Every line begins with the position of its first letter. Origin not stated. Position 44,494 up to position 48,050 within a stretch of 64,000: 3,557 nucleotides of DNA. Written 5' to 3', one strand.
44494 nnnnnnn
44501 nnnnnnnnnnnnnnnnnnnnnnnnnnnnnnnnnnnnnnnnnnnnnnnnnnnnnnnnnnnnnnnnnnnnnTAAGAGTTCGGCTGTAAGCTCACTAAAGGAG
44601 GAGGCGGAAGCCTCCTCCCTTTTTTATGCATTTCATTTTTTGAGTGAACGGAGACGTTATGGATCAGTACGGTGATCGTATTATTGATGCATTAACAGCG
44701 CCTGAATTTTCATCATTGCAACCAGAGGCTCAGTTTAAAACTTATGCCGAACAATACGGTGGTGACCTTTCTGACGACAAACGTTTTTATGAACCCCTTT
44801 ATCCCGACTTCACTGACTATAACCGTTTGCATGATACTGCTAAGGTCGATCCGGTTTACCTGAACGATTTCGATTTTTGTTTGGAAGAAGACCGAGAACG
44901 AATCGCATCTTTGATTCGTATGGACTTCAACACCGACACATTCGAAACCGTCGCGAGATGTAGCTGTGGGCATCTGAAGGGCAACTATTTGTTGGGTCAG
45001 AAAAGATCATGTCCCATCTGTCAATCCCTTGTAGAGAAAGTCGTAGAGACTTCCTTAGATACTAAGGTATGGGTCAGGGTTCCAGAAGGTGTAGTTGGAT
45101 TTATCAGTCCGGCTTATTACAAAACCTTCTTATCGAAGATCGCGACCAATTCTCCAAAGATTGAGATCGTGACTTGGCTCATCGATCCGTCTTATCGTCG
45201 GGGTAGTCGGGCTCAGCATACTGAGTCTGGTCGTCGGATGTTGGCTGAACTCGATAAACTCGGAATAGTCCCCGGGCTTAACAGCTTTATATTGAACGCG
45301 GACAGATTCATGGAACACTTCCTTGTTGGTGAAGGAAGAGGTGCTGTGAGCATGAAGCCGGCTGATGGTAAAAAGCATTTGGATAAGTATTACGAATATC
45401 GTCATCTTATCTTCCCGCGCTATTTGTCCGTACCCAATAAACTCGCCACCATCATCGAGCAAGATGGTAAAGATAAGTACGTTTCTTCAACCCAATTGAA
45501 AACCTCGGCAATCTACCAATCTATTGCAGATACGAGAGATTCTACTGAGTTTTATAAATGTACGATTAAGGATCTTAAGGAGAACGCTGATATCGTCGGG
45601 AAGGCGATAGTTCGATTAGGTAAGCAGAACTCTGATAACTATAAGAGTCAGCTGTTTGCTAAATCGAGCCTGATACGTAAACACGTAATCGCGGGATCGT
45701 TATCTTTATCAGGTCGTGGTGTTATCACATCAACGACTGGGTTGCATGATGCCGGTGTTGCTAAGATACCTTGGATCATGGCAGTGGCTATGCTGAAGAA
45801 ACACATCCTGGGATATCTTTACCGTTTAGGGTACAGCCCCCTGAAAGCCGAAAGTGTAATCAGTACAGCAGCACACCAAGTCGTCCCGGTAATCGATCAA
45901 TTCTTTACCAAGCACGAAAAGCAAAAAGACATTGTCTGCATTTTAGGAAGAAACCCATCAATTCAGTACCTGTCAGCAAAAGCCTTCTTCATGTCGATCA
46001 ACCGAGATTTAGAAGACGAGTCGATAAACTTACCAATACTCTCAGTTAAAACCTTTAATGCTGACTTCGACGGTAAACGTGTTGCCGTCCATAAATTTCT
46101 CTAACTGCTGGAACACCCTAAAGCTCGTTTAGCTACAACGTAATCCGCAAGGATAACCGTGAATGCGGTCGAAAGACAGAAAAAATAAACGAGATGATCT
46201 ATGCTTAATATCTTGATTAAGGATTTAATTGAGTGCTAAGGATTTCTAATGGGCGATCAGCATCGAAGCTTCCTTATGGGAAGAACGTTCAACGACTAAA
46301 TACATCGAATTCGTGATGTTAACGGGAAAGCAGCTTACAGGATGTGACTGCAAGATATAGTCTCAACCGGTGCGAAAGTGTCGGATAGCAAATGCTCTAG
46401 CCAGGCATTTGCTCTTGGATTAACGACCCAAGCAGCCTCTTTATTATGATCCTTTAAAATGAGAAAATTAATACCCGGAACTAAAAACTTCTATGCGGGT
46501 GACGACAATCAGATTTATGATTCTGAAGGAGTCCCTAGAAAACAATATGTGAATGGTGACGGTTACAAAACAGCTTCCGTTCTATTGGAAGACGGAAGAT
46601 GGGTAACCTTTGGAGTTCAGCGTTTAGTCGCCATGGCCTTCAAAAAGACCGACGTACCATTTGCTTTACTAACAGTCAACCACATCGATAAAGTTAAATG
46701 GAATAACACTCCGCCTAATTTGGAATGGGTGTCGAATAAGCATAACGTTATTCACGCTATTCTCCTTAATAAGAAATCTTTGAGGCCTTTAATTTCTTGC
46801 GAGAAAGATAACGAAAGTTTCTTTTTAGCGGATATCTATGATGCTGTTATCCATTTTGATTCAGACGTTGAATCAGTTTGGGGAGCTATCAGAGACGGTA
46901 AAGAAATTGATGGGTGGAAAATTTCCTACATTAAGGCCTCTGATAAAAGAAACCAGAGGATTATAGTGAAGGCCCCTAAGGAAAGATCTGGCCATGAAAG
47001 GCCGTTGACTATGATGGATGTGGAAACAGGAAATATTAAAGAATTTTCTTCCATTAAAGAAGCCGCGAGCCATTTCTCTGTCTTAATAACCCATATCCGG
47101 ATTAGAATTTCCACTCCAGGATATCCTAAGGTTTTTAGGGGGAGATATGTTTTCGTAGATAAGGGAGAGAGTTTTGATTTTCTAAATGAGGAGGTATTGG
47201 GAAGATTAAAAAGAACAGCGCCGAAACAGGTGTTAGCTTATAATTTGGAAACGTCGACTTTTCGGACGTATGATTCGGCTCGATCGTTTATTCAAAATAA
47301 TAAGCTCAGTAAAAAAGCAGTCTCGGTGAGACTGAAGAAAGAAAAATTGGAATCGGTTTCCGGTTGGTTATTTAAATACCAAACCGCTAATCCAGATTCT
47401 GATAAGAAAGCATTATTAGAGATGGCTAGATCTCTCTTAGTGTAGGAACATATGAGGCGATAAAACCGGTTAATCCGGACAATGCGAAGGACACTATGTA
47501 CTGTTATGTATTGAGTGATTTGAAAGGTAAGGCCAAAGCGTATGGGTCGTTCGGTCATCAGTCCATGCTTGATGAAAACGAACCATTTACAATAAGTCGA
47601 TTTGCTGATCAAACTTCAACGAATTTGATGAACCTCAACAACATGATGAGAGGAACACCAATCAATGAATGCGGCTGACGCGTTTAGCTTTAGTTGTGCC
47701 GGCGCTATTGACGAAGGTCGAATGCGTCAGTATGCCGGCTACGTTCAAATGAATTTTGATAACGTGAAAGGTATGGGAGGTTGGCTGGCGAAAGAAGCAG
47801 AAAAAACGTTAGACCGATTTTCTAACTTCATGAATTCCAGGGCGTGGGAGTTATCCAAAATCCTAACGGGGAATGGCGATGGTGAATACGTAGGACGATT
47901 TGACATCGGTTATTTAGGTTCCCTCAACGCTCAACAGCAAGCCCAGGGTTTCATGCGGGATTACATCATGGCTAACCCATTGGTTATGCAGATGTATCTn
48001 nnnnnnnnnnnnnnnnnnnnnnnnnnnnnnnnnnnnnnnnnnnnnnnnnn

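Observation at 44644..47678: Group I intron with an HNH homing endonuclease inserted inside the catalytic NADFDG|D motif of the phage RNAP beta' gene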

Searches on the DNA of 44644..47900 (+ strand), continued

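Call 57: search_dna_similar(query=L003:3297-3607:+, collection=phages, mode=distant, max_rows=30, max_evalue=0.01)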
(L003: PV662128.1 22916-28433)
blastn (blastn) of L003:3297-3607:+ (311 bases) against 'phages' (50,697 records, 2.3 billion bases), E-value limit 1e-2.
Records with a match: 13; places in all: 13; records where one place covers at least 80% of the query: 2.
Best place of each record, by identity: >=99% 1; 95-99% 1; 80-90% 2; 60-80% 9.
By first word of the organism name: Aeromonas 8; uncultured 2; Raoultella 1; Klebsiella 1; Exiguobacterium 1.
By host as written in the record: Aeromonas hydrophila ATCC 7966 3; Aeromonas hydrophila 2; Aeromonas hydrophila ZPAH75 2; - 2; Raoultella ornithinolytica 1; Klebsiella pneumoniae 1; Aeromonas caviae 1; Exiguobacterium aurantiacum 1.
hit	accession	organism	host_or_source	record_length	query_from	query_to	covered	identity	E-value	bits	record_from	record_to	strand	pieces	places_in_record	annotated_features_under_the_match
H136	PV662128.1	Raoultella phage VB_ZK_P1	Raoultella ornithinolytica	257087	1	311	100%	100.0%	4e-158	562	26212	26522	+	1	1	VBZKP1_29: hypothetical protein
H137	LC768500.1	Klebsiella phage phiKp_32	Klebsiella pneumoniae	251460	1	311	100%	98.1%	5e-150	535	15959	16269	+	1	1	none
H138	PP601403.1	Aeromonas phage ACP1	Aeromonas caviae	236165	8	170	52%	68.6%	5e-5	55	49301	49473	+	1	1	hypothetical protein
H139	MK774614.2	Aeromonas phage CF8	Aeromonas hydrophila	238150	78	170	30%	79.4%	3e-13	82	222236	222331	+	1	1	none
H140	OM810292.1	Aeromonas phage ZPAH34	Aeromonas hydrophila ZPAH75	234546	78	170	30%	79.4%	3e-13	82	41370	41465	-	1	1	none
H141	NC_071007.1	Aeromonas phage ZPAH34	Aeromonas hydrophila ZPAH75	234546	78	170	30%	79.4%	3e-13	82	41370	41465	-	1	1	none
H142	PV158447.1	Aeromonas phage AhC3_1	Aeromonas hydrophila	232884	78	171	30%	77.0%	8e-9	67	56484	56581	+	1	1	none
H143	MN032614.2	Aeromonas phage PS1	Aeromonas hydrophila ATCC 7966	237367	78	170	30%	72.7%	6e-4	51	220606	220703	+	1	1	none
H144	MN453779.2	Aeromonas phage PS2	Aeromonas hydrophila ATCC 7966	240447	78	170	30%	72.7%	6e-4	51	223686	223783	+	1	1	none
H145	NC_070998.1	Aeromonas phage PS1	Aeromonas hydrophila ATCC 7966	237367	78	170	30%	72.7%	6e-4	51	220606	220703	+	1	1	none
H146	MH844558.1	Exiguobacterium phage vB_EauM-23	Exiguobacterium aurantiacum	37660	44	130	28%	75.6%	6e-4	50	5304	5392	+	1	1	none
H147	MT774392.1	uncultured phage cr128_1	human feces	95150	260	299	13%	85.0%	7e-3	46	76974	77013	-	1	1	none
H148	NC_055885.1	uncultured phage cr128_1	human feces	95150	260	299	13%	85.0%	7e-3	46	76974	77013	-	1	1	none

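Call 58: get_annotated_region(hit=H138, flank=2500)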
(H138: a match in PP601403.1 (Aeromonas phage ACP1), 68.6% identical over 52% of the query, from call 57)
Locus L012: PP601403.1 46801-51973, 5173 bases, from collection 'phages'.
description: Aeromonas phage ACP1, complete genome.
organism: Aeromonas phage ACP1 (NCBI taxid 3141444)
taxonomy: Viruses; Duplodnaviria; Heunggongvirae; Uroviricota; Caudoviricetes; Ferozepurvirus
host: Aeromonas caviae; source: dairy farm sewage; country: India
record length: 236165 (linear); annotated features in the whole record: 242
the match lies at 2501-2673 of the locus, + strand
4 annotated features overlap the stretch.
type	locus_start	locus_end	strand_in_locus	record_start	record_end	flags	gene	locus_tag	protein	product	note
CDS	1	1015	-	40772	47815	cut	-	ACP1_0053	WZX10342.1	hypothetical protein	-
CDS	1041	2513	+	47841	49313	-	-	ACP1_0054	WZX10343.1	hypothetical protein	-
CDS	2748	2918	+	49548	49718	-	-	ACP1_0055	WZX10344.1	hypothetical protein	-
CDS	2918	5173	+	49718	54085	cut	-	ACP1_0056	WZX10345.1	hypothetical protein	-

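Call 59: get_annotated_region(hit=H139, flank=2500)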
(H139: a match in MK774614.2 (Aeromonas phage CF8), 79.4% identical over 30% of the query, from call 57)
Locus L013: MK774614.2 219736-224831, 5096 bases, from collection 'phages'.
description: Aeromonas phage CF8, complete genome.
organism: Aeromonas phage CF8 (NCBI taxid 2575324)
taxonomy: Viruses; Duplodnaviria; Heunggongvirae; Uroviricota; Caudoviricetes; Chaoshanvirus
host: Aeromonas hydrophila; source: aquaculture pond water; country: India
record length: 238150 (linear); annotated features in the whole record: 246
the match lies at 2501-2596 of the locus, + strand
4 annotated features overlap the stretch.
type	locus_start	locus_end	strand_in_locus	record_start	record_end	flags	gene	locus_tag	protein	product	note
CDS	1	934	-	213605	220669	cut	-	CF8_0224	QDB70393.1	putative endolysin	protein with chitinase domain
CDS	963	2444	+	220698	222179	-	-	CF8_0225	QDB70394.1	hypothetical protein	-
CDS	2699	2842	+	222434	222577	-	-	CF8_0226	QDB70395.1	hypothetical protein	-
CDS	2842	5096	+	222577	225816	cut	-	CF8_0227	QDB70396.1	hypothetical protein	-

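Call 70: get_annotated_region(hit=H142, flank=600)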
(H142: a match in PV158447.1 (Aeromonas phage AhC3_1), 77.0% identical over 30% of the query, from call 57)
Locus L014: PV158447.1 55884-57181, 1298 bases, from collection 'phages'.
description: Aeromonas phage AhC3_1, complete genome.
organism: Aeromonas phage AhC3_1 (NCBI taxid 3411828)
taxonomy: Viruses; Duplodnaviria; Heunggongvirae; Uroviricota; Caudoviricetes
host: Aeromonas hydrophila; source: aquaculture water; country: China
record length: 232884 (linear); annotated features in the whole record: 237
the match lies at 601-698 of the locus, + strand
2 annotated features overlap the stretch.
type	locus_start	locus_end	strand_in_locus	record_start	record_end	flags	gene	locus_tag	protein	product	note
CDS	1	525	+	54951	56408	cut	-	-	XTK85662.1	DNA-directed RNA polymerase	ORF64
CDS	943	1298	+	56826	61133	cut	-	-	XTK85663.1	DNA-directed RNA polymerase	ORF65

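Call 71: get_annotated_region(hit=H143, flank=600)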
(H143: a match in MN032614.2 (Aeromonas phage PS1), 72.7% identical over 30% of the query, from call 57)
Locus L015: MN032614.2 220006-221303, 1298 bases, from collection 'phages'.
description: Aeromonas phage PS1, complete genome.
organism: Aeromonas phage PS1 (NCBI taxid 2591406)
taxonomy: Viruses; Duplodnaviria; Heunggongvirae; Uroviricota; Caudoviricetes; Ferozepurvirus; Ferozepurvirus PS1
host: Aeromonas hydrophila ATCC 7966; source: river water; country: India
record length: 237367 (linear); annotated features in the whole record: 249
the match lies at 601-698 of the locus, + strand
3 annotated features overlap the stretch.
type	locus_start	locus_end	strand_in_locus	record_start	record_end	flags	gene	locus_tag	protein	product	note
CDS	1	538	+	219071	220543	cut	-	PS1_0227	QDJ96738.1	putative RNA polymerase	-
CDS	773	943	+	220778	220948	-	-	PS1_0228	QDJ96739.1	hypothetical protein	-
CDS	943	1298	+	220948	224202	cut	-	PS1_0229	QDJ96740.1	hypothetical protein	-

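Call 72: get_annotated_region(hit=H146, flank=1500)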
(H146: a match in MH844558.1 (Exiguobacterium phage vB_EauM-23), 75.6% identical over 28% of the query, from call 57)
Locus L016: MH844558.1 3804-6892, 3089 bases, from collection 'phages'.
description: Exiguobacterium phage vB_EauM-23, complete genome.
organism: Exiguobacterium phage vB_EauM-23 (NCBI taxid 2546569)
taxonomy: Viruses; Duplodnaviria; Heunggongvirae; Uroviricota; Caudoviricetes
host: Exiguobacterium aurantiacum; source: -; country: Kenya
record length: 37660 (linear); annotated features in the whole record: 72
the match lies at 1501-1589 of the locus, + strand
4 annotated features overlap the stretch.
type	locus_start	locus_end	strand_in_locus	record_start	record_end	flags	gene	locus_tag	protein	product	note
CDS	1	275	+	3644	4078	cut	-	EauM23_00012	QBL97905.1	terminase small subunit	putative homolog of hypothetical protein JY98_03735 [Exiguobacterium mexicanum], ORF035 [Staphylococcus phage 37] and ...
CDS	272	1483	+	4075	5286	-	-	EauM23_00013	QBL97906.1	terminase large subunit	putative homolog of terminase [Exiguobacterium sp. AB2] and ORF009 [Staphylococcus phage 37]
CDS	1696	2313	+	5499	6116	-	-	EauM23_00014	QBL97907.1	putative NHN endonuclease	putative homolog of HNH endonuclease family protein [[Clostridium] bifermentans] and HNH endonuclease [Clostridium ...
CDS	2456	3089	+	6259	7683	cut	-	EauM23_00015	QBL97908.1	SPP1 family portal protein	putative homolog of hypothetical protein DI14_04800 [Exiguobacterium sp. AB2]and phage portal protein [Bacillus ...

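Call 77: search_rna_families(sources=[L016, L014, L015], threshold=evalue, max_evalue=10, show_alignments=2)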
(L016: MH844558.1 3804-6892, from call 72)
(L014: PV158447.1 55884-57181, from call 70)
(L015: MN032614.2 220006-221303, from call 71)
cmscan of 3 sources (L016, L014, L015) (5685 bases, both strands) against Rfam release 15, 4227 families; matches with E-value up to 10: 0.
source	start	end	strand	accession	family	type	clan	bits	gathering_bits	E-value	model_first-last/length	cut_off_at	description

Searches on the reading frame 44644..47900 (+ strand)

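Call 68: search_protein_families(library=phrogs, proteins=[L002:2961-3977:+], max_evalue=0.001)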
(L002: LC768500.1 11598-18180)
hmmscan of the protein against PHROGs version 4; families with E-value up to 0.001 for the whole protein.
L002:2961-3977:+ (339 aa): 6 families
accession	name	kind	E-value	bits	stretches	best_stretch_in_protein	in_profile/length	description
phrog_59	-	DNA, RNA and nucleotide metabolism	4e-30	106.5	1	35-326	155-393/423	HNH endonuclease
phrog_959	-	DNA, RNA and nucleotide metabolism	1.7e-11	45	1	18-127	5-114/138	HNH endonuclease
phrog_20162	-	DNA, RNA and nucleotide metabolism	6e-07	30.7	0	126-177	28-81/88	HNH endonuclease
phrog_1310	-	unknown function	5.2e-06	27.9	0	126-176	65-115/125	-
phrog_37683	-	unknown function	2.5e-05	24.5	1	70-120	163-209/279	-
phrog_2081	-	DNA, RNA and nucleotide metabolism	4.2e-05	23.9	1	105-322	181-321/433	HNH endonuclease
